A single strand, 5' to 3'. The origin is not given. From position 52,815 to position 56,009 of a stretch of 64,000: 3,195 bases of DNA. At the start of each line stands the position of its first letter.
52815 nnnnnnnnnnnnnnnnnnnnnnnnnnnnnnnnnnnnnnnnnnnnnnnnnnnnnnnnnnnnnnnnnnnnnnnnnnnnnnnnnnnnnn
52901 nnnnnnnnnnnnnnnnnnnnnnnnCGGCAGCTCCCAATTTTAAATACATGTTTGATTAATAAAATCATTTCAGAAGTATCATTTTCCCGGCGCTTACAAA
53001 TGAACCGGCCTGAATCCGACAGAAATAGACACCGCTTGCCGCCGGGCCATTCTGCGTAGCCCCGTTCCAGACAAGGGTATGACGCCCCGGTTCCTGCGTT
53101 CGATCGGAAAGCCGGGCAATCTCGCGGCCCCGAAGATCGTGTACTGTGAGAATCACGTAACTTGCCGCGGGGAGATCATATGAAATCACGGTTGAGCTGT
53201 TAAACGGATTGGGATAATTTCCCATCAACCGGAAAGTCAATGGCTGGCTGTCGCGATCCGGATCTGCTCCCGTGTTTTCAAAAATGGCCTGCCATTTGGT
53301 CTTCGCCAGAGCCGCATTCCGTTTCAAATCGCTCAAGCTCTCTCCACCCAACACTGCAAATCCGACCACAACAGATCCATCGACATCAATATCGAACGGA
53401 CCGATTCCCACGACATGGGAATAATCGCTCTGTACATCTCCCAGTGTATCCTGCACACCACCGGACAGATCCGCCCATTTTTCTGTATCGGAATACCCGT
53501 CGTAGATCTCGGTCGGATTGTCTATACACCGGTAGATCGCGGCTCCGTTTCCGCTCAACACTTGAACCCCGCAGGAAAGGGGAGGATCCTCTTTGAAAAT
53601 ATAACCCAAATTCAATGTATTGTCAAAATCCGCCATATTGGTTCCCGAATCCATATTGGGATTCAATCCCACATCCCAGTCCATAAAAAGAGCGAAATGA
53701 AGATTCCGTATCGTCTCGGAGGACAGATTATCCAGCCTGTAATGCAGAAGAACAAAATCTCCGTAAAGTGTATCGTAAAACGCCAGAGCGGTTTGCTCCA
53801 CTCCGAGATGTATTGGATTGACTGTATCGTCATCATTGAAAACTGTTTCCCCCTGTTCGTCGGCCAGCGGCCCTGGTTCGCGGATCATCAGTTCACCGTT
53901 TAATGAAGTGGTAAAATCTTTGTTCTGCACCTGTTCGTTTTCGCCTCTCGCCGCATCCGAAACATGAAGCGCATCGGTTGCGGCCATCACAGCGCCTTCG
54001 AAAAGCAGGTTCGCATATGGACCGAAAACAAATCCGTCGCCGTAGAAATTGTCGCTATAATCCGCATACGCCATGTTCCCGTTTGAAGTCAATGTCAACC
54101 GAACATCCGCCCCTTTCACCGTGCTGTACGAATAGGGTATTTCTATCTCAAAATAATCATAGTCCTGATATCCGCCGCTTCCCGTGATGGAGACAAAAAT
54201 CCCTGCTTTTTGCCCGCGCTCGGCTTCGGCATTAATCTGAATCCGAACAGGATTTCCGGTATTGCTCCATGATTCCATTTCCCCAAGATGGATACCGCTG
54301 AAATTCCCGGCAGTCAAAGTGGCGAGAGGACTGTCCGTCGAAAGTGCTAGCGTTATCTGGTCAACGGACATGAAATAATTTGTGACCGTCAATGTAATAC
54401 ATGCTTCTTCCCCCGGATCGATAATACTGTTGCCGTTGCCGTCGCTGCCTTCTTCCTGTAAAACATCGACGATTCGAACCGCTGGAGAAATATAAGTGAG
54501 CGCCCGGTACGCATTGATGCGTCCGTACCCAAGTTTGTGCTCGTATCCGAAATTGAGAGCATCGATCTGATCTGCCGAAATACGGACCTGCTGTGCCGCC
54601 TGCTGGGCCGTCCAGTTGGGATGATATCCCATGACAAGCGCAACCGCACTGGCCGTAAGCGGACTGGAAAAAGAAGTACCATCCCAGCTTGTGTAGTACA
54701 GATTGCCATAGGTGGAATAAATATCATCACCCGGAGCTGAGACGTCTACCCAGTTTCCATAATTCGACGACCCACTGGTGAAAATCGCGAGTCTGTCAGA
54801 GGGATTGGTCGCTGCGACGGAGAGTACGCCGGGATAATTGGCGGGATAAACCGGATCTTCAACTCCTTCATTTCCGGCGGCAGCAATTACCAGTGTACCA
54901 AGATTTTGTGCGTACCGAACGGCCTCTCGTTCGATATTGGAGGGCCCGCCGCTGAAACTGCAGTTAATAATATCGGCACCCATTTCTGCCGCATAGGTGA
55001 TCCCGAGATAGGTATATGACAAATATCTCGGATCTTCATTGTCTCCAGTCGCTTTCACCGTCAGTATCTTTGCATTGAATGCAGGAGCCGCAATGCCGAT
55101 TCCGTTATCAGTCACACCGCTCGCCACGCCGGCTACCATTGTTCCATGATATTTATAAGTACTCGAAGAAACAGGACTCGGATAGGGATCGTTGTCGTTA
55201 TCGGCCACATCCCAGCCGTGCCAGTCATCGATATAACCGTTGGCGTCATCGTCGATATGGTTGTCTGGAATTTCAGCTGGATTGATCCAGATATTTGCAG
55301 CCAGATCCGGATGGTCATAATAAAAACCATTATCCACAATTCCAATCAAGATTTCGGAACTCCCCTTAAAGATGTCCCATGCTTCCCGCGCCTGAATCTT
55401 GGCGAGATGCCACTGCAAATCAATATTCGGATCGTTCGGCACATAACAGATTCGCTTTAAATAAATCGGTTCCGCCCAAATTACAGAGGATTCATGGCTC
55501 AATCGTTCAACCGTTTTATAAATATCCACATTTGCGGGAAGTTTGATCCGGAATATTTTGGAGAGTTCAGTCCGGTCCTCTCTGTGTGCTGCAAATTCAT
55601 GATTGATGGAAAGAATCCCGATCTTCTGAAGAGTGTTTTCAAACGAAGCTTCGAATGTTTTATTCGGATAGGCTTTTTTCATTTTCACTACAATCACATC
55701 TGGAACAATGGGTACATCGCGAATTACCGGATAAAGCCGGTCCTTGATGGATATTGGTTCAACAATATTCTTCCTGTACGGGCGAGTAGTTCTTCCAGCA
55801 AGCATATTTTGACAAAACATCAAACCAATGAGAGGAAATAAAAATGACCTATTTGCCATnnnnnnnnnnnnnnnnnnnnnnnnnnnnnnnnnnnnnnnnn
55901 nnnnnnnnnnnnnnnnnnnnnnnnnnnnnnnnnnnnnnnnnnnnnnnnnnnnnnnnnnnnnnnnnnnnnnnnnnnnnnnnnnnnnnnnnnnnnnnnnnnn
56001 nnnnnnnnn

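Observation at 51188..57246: V/A-type ATPase operon interrupted between subunits B and D by a T9SS-targeted subtilisin and a PrsW-like membrane protease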

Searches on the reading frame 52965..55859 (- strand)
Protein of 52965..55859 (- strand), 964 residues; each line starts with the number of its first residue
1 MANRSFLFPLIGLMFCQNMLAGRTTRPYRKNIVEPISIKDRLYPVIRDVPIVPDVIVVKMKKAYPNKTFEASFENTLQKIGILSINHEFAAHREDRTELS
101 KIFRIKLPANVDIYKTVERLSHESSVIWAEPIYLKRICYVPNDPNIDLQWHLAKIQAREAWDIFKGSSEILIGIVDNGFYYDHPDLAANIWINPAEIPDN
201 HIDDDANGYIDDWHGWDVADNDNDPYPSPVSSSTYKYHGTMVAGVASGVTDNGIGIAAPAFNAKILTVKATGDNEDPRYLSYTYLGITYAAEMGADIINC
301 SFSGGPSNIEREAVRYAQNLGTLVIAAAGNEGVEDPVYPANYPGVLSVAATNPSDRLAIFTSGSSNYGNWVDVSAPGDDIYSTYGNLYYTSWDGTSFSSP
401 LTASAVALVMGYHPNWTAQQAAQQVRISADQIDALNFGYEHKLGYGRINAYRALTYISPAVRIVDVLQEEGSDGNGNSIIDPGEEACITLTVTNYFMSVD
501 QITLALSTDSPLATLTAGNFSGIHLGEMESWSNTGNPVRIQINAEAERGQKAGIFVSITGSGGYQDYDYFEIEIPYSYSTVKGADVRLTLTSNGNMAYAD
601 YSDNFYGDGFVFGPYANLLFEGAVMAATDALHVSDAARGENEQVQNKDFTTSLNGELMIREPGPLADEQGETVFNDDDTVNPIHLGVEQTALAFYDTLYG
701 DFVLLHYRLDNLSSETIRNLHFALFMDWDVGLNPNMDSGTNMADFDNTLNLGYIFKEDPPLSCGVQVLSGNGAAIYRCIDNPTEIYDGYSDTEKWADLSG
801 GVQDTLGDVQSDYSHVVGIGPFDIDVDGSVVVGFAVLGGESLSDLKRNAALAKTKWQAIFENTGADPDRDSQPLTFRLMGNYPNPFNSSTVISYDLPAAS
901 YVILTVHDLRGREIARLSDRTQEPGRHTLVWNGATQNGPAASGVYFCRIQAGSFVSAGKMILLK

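Call 4: search_protein_families(library=pfam, proteins=[window:52965-55859:-], max_evalue=0.01)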
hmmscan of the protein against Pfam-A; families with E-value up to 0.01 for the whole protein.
window:52965-55859:- (964 aa): 3 families
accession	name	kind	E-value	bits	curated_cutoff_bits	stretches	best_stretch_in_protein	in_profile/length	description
PF00082.27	Peptidase_S8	-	7.2e-45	153.9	21.8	1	168-446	2-288/288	Subtilase family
PF13860.13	FlgD_ig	-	3.6e-05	24.1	27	1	896-951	18-75/79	FlgD Ig-like domain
PF18962.6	Por_Secre_tail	-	0.0019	18.9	27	1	882-961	2-74/75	Secretion system C-terminal sorting domain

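Call 28: search_protein_families(library=ncbifam, proteins=[window:52965-55859:-], max_evalue=0.01)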
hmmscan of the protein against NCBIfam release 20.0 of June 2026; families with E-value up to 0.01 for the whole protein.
window:52965-55859:- (964 aa): 11 families
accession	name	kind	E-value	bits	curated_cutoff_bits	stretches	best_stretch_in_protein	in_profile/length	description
TIGR03921.1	T7SS_mycosin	equivalog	1.1e-42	146.4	278.75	1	233-459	47-291/353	type VII secretion-associated serine protease mycosin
NF033595.1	denti_PrtP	equivalog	8.2e-26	90.8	300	1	307-457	352-505/606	dentilisin complex serine proteinase subunit PrtP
TIGR03895.1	protease_PatA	subfamily_domain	1.1e-14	54.1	421.05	1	238-427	1-194/606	PatA/PatG family cyanobactin maturation protease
NF051851.1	AtpSerPepEprS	equivalog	1.7e-10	39.6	1700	1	372-455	280-364/988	autotransporter serine peptidase EprS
NF049966.1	QH_SP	equivalog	3.3e-09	36.4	165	1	286-373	79-167/219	subtilisin-like serine protease QhpE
TIGR04183.1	Por_Secre_tail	domain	8.1e-07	28.9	23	1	882-961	2-70/72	T9SS type A sorting domain-containing protein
NF052323.1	T9SSA_dep_M6i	equivalog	2.3e-05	22.5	600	1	879-952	958-1027/1043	T9SS-dependent M6-like inactivated metalloprotease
NF040553.1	SGO_0316_fam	subfamily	0.00042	18.1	1400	0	364-410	661-708/1486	SGO_0316/SGO_0317 family LPXTG-anchored serine peptidase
NF038113.1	T9SSA_dep_M36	equivalog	0.00064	18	885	1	878-962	792-868/869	T9SS-dependent M36 family metallopeptidase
NF040808.2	CspC_non_triad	exception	0.00069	18.2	675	1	370-416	458-504/556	bile acid germinant receptor pseudoprotease CspC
NF033707.1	T9SS_sortase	equivalog_domain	0.00087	17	420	1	872-953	992-1079/1095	type IX secretion system sortase PorU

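Call 31: find_homologous_proteins(query=window:52965-55859:-, max_evalue=1e-20)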
Query window:52965-55859:- (964 aa): 3456 proteins with E <= 1e-20 among 8000 candidates; the best 120 are listed.
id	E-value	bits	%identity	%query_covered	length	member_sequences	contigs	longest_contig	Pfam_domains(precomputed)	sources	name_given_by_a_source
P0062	0.0e+0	2184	100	98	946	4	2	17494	PF00082.28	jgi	-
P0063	6.0e-284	963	49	99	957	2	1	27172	PF18962.8,PF13860.13,PF00082.28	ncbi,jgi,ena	-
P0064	9.3e-281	953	48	99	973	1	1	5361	PF18962.8,PF00082.28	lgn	-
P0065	4.1e-278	944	48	93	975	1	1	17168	PF00082.28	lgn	-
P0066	1.4e-275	936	47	99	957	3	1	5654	PF18962.8,PF13860.13,PF00082.28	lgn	-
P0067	6.0e-272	924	47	99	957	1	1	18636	PF13860.13,PF00082.28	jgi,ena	-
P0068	2.0e-270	918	48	96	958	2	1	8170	PF13860.13,PF00082.28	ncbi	-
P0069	4.7e-269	914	48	95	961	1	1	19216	PF00082.28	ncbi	-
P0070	1.7e-266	905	48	96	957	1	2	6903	PF18962.8,PF13860.13,PF00082.28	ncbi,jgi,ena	-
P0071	7.0e-263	894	46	100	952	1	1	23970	PF18962.8,PF00082.28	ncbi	-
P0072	9.8e-263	893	46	99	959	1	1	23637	PF18962.8,PF00082.28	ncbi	-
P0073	9.8e-259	880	47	95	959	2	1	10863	PF18962.8,PF00082.28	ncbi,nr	ncbi:S8 family serine peptidase [bacterium]|nr:S8 family serine peptidase [bacterium]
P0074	6.6e-258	877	45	96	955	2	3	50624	PF18962.8,PF00082.28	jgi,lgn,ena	-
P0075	6.8e-255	867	46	95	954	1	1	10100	PF13860.13,PF00082.28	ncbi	-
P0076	5.9e-254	864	48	89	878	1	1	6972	PF00082.28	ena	-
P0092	5.0e-222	758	42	96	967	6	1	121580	PF13860.13,PF00082.28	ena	-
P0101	1.5e-187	644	41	95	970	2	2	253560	PF18962.8,PF00082.28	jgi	-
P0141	9.8e-167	575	36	95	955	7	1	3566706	PF18962.8,PF00082.28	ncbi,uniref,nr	ncbi:S8 family serine peptidase [Ignavibacterium sp.]|uniref:S8 family serine peptidase n=1 Tax=Igna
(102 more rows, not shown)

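Call 33: find_encoding_contigs(protein=P0141, flank=7000, max_places=1)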
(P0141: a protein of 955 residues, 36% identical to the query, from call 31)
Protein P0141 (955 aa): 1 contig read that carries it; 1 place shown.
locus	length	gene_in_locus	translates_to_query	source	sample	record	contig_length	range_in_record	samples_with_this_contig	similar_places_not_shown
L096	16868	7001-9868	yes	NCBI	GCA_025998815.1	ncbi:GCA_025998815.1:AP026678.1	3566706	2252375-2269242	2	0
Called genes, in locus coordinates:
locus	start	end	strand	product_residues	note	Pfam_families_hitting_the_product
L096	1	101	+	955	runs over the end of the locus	PF24885:TPR_NPHP3 (weak), PF13424:TPR_12 (weak), PF13424:TPR_12, PF24885:TPR_NPHP3, PF13374:TPR_10, PF13424:TPR_12, PF13424:TPR_12, PF12770:CHAT, +7 more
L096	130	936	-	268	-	-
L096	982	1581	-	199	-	-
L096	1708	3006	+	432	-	PF00202:Aminotran_3, PF00155:Aminotran_1_2 (weak)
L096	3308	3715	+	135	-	PF08332:CaMKII_AD (weak), PF13474:SnoaL_3 (weak), PF14534:DUF4440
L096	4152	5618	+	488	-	PF01425:Amidase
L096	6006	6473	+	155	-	PF02517:Rce1-like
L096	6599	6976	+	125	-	-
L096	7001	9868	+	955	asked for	PF00082:Peptidase_S8, PF18962:Por_Secre_tail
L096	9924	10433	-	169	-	PF03692:CxxCxxCC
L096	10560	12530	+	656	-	PF13292:DXP_synthase_N, PF00456:Transketolase_N, PF00676:E1_dh (weak), PF02779:Transket_pyr, PF02780:Transketolase_C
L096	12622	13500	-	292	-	-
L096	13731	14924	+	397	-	PF00892:EamA (weak)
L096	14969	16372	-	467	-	PF18962:Por_Secre_tail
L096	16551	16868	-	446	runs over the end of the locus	PF18962:Por_Secre_tail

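Call 34: find_encoding_contigs(protein=P0101, flank=7000, max_places=1)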
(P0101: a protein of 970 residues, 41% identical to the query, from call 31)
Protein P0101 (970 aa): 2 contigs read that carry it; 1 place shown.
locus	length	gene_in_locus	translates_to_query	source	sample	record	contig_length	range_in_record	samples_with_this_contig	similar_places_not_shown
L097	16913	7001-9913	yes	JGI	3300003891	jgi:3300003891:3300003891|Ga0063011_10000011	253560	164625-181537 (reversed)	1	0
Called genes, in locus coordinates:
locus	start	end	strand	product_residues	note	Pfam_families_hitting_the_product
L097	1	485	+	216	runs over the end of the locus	PF00406:ADK, PF13207:AAA_17, PF13671:AAA_33 (weak), PF17213:Hydin_ADK (faint)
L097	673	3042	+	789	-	PF13620:CarboxypepD_reg, PF13715:CarbopepD_reg_2, PF18939:DUF5686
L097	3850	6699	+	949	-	PF00082:Peptidase_S8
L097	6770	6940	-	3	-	-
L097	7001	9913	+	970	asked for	PF00082:Peptidase_S8, PF18962:Por_Secre_tail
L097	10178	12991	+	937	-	PF13620:CarboxypepD_reg, PF13715:CarbopepD_reg_2, PF07715:Plug, PF25183:OMP_b-brl_4, PF00593:TonB_dep_Rec_b-barrel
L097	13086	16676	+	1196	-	-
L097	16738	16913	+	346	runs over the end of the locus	PF03687:UPF0164 (weak), PF19572:PorV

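Call 35: find_encoding_contigs(protein=P0092, flank=7000, max_places=1)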
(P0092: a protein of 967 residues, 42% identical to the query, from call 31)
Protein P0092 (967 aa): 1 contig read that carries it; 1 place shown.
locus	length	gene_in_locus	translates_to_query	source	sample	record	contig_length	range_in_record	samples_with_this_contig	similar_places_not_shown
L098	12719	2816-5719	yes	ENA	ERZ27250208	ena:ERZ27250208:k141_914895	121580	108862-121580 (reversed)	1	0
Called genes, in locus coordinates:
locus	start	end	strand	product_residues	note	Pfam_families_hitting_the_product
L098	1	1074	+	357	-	?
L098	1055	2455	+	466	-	PF02874:ATP-synt_ab_N, PF00006:ATP-synt_ab, PF22919:ATP-synt_VA_C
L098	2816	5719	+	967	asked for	PF00082:Peptidase_S8, PF13860:FlgD_ig (faint)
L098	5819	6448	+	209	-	PF01813:ATP-synt_D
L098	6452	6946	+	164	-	PF00582:Usp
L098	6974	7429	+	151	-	PF00359:PTS_EIIA_2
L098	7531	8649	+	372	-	PF13385:Laminin_G_3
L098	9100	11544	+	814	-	PF07470:Glyco_hydro_88, PF13860:FlgD_ig (faint)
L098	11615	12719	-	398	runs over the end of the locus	PF04015:DUF362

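Call 74: predict_structure(alignment_id=A3)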
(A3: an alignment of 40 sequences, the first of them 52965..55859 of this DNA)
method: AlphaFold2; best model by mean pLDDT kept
length: 964 residues; sequences in the alignment: 40
mean_pLDDT: 84.3   pTM: 0.67
mean pLDDT of the five models: 84.3, 84.0, 83.1, 83.0, 82.0
residues with pLDDT >= 90: 461; 70-90: 388; 50-70: 47; < 50: 68
segments of 3 or more residues with pLDDT < 50: 1-7, 9-40, 140-147, 251-253, 863-873, 882-886
pLDDT, mean of each block of 10 residues (from residue 1): 41 42 29 30 67 88 71 81 87 82 88 81 80 73 49 87 85 94 89 91 89 92 89 86 86 67 91 87 95 96 89 94 96 90 94 92 89 94 87 92 96 93 96 91 94 95 89 71 88 95 93 88 94 92 81 92 91 80 91 88 78 85 94 94 88 77 85 91 94 92 96 86 94 64 92 88 90 87 91 91 79 93 82 95 95 91 43 62 58 82 93 93 85 86 89 85 72
secondary structure, 60 per line:
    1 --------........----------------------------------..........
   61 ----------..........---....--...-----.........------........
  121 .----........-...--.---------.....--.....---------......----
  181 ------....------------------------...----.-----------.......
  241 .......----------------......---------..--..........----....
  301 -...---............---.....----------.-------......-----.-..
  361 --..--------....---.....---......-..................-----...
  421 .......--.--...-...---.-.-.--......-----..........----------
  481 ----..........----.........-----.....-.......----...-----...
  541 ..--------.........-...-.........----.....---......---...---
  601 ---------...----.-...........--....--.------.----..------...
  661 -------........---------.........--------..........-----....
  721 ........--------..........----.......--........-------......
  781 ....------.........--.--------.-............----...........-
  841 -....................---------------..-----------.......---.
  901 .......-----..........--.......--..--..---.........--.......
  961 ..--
elements in order (helices of 4 or more, strands of 3 or more residues): H9-16 E51-60 H71-80 E84-87 H98-101 E102-106 H113-121 E126-133 E135-137 H150-154 H157-161 E171-176 E215-217 H234-247 E264-269 H283-292 E297-300 E302-304 H308-319 E323-327 E346-351 E373-376 E380-384 E388-393 H395-412 H418-427 H450-455 E461-470 E485-494 E499-507 E513-517 E519-525 E530-532 E538-542 E551-559 E565-573 E578-582 E586-591 E595-597 E610-612 E619-629 E632-635 E658-660 E668-675 E685-693 E702-711 E717-728 H737-740 E741-746 E751-757 E760-767 E775-780 H781-784 H791-799 E813-824 E829-839 H842-861 E890-896 E900-907 E913-922 E925-931 E943-951 E954-962

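Call 76: fold_search(model_id=the predicted structure, library=pdb)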
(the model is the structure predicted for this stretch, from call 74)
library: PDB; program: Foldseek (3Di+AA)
matches with E <= 10: 1564; with E <= 0.001: 404
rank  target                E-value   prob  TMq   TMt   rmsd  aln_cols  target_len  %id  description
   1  3vv3_A                3.2e-24  1.00  0.29  0.82   3.3       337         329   33  Crystal structure of deseasin MCP-01 from Pseudoalteromonas sp. SM9913 (released 2013-08-07)
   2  3whi_B                4.7e-24  1.00  0.33  0.84   4.0       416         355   24  Crystal structure of unautoprocessed form of IS1-inserted Pro-subtilisin E (released 2013-12-25)
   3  1r6v                  3.8e-23  1.00  0.34  0.48  16.9       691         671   18  Crystal structure of fervidolysin from Fervidobacterium pennivorans, a keratinolytic enzyme related to subtilisin (released 2004-10-19)
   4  3whi_A                7.1e-23  1.00  0.33  0.85   4.0       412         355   24  Crystal structure of unautoprocessed form of IS1-inserted Pro-subtilisin E (released 2013-12-25)
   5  8jmw_A                2.4e-22  1.00  0.34  0.60  18.9       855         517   14  Fibril form of serine peptidase Vpr (released 2023-12-06)
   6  1thm                  9.9e-22  1.00  0.26  0.87   4.9       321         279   37  CRYSTAL STRUCTURE OF THERMITASE AT 1.4 ANGSTROMS RESOLUTION (released 1994-01-31)
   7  1tec_E                3.9e-21  1.00  0.27  0.88   4.9       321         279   36  CRYSTALLOGRAPHIC REFINEMENT BY INCORPORATION OF MOLECULAR DYNAMICS. THE THERMOSTABLE SERINE PROTEASE THERMITASE COMPLE (released 1989-10-15)
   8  8pol_B                3.9e-21  1.00  0.34  0.66   5.8       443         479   22  Crystal structure of Plasmodium falciparum Sub1 protease (released 2024-03-06)
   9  4tr2_B                3.9e-21  1.00  0.32  0.63  14.7       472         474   25  Crystal structure of PvSUB1 (released 2014-09-17)
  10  4tr2_A                4.1e-21  1.00  0.34  0.67  14.0       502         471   23  Crystal structure of PvSUB1 (released 2014-09-17)
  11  3vhq                  2.8e-20  1.00  0.32  0.75   4.9       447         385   24  Crystal structure of the Ca6 site mutant of Pro-SA-subtilisin (released 2012-07-11)
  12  8pol_A                3.5e-20  1.00  0.34  0.66   5.4       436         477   23  Crystal structure of Plasmodium falciparum Sub1 protease (released 2024-03-06)
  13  1lw6_E                4.1e-20  1.00  0.27  0.87   3.2       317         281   28  Crystal Structure of the Complex of Subtilisin BPN' with Chymotrypsin Inhibitor 2 at 1.5 Angstrom Resolution (released 2002-08-21)
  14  2z2z                  4.3e-20  1.00  0.32  0.75   4.7       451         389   24  Crystal structure of unautoprocessed form of Tk-subtilisin soaked by 10mM CaCl2 (released 2007-12-04)
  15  1mee_A                5.1e-20  1.00  0.26  0.88   3.1       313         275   28  THE COMPLEX BETWEEN THE SUBTILISIN FROM A MESOPHILIC BACTERIUM AND THE LEECH INHIBITOR EGLIN-C (released 1992-10-15)
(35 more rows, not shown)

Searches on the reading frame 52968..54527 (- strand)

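Call 43: search_protein_families(library=pfam, proteins=[window:52968-54527:-], max_evalue=10)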
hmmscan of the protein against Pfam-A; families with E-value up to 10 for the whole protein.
seq(520 aa): 2 families
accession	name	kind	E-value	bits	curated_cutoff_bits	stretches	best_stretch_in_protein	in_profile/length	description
PF13860.13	FlgD_ig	-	1.7e-05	25.1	27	1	452-507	18-75/79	FlgD Ig-like domain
PF18962.6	Por_Secre_tail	-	0.00068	20.3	27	1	438-517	2-74/75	Secretion system C-terminal sorting domain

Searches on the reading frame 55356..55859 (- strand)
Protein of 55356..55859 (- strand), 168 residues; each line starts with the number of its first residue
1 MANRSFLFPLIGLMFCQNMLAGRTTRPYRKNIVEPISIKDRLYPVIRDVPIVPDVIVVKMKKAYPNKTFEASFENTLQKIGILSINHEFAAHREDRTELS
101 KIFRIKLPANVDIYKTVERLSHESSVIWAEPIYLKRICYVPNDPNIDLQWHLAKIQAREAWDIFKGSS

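Call 43: search_protein_families(library=pfam, proteins=[window:55356-55859:-], max_evalue=10)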
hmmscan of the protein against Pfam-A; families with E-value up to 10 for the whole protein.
seq(168 aa): 2 families
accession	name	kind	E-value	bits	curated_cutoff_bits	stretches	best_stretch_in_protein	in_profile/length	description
PF22148.1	Fervidolysin_NPro-like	-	0.026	15.4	21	1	52-131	16-80/81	Fervidolysin N-terminal prodomain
PF16361.10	Peptidase_S8_N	-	0.12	13.3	30.5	1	68-133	27-97/142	N-terminal of Subtilase family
